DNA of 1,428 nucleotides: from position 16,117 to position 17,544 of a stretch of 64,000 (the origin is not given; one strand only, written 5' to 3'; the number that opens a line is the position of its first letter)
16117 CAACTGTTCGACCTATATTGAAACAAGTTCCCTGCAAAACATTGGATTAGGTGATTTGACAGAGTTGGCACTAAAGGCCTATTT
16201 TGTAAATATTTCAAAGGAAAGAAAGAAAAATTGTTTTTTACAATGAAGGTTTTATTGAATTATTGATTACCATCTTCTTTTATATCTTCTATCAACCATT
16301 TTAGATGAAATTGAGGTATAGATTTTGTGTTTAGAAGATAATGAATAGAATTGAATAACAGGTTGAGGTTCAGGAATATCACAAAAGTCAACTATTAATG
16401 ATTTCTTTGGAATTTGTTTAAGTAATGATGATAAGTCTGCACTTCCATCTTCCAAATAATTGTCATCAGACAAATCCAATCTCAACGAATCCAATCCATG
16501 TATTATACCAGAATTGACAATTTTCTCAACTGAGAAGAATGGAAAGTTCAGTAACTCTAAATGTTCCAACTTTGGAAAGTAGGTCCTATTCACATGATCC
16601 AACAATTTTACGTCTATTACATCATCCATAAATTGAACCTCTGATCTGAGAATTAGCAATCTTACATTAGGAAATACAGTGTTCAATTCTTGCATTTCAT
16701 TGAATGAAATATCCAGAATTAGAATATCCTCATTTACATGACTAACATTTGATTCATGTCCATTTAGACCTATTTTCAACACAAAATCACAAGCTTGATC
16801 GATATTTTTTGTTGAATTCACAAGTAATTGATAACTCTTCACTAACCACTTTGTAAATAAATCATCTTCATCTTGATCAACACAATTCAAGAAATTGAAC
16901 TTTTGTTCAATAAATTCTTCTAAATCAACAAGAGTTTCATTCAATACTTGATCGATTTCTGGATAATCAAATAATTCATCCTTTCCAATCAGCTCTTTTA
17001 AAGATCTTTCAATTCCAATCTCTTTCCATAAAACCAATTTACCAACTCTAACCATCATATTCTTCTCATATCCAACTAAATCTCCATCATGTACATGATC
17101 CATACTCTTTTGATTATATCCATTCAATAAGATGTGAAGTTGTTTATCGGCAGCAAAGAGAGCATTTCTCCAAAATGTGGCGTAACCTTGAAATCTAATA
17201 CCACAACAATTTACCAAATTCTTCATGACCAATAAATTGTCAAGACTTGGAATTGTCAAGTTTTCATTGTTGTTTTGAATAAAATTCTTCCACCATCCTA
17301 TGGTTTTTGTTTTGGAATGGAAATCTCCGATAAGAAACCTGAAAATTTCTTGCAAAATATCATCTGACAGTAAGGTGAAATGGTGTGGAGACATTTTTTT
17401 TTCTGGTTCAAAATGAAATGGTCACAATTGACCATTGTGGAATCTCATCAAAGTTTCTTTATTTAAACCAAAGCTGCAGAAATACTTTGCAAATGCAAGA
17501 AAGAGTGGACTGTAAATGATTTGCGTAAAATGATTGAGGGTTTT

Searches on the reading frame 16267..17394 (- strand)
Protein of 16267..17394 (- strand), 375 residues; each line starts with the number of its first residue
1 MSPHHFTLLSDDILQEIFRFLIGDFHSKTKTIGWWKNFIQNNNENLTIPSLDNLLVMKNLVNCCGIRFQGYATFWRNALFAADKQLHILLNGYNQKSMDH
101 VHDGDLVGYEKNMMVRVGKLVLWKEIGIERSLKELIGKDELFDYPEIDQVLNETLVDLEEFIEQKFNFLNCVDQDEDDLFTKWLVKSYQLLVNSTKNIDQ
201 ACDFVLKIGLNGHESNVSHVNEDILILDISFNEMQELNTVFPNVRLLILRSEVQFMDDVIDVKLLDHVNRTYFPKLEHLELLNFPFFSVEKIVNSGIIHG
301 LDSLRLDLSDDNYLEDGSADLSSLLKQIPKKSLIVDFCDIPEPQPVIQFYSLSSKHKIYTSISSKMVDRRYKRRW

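Call 6: search_protein_families(library=pfam, max_evalue=1, proteins=[window:16267-17394:-])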
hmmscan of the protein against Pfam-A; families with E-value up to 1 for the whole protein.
window:16267-17394:- (375 aa): 0 families

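Call 10: list_cluster_members(proteins=[window:15155-15355:+, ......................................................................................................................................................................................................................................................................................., window:16270-17394:-, window:18599-19945:+, window:23417-25996:+, window:42287-49621:+, window:52358-55525:-, window:2892-4538:+, window:9035-10660:+, window:10663-13812:-])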
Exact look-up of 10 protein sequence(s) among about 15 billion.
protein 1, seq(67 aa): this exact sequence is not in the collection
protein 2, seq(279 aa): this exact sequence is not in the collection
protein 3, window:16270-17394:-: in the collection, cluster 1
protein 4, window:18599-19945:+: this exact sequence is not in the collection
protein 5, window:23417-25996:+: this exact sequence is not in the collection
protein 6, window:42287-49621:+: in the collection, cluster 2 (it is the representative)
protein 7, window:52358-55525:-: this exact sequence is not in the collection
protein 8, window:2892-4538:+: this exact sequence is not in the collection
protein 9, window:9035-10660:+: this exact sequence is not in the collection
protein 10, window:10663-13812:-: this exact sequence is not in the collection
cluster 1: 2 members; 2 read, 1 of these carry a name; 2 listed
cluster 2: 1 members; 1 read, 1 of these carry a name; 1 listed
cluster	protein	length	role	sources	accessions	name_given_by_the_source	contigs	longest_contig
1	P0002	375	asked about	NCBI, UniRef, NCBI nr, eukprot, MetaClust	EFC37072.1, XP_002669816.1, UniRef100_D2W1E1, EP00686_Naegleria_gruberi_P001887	predicted protein [Naegleria gruberi] | Predicted protein n=1 Tax=Naegleria gruberi TaxID=5762 RepID=D2W1E1_NAEGR | uncharacterized protein NAEGRDRAFT_75184 [Naegleria gruberi]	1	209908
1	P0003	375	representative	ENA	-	-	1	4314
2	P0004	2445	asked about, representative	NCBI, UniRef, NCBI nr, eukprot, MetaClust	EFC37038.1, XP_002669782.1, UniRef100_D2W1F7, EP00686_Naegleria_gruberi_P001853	hypothetical protein NAEGRDRAFT_82025 [Naegleria gruberi] | Vacuolar protein sorting-associated protein 8 central domain-containing protein n=1 ... | uncharacterized protein NAEGRDRAFT_82025 [Naegleria gruberi]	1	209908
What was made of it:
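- Organism: N. gruberi, from exact matches of neighbouring proteins (call 10).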
